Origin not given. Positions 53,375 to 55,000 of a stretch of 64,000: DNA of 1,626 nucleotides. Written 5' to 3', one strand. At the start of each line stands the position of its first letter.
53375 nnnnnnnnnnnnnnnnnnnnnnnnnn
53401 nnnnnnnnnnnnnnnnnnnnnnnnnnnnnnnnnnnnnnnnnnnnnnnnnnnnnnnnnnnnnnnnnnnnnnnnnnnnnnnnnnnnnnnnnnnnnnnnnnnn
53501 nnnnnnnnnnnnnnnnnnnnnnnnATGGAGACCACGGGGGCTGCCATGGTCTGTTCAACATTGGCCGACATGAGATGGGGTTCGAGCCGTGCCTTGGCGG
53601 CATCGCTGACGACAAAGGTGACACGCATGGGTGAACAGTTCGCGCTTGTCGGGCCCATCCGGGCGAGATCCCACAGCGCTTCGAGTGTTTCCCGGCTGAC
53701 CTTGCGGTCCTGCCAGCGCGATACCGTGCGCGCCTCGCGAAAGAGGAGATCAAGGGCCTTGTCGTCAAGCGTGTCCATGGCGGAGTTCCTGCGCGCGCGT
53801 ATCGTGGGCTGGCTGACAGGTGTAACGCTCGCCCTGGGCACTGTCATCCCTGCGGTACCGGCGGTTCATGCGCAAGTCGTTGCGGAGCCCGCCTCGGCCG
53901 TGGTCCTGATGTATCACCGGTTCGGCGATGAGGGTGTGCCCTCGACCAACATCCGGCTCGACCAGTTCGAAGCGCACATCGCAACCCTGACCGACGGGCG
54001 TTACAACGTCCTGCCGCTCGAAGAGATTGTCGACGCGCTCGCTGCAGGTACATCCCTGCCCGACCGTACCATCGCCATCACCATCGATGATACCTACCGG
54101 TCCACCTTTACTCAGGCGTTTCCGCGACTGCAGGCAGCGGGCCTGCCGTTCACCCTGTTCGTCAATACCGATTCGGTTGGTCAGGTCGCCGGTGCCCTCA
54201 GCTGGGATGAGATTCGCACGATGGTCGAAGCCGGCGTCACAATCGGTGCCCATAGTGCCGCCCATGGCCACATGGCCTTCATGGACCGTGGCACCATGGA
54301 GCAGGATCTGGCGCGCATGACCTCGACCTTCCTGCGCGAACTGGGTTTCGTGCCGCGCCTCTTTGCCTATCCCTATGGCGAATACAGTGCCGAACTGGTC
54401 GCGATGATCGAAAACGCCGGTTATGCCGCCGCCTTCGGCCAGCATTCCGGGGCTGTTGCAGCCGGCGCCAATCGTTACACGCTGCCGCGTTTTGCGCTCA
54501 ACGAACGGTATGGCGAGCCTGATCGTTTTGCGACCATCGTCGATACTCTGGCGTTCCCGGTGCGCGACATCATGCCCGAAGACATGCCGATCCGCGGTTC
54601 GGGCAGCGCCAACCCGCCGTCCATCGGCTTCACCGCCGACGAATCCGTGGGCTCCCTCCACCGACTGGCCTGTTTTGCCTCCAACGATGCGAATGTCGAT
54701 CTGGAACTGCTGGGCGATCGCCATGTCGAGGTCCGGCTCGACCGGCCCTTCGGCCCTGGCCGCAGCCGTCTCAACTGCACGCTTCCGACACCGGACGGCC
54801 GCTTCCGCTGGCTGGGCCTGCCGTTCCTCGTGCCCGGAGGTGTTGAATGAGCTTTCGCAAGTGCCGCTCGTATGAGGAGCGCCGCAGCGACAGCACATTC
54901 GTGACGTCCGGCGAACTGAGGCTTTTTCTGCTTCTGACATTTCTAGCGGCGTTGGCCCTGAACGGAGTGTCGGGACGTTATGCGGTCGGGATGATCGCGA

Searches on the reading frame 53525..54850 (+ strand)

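Call 39: search_protein_families(library=pfam, proteins=[window:53525-54850:+], max_evalue=0.00001)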
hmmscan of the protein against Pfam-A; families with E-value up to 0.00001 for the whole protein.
window:53525-54850:+ (441 aa): 1 family
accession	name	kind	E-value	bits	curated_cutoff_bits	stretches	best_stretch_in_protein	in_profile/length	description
PF01522.26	Polysacc_deac_1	-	1.1e-23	83.9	23.1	1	178-302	4-123/124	Polysaccharide deacetylase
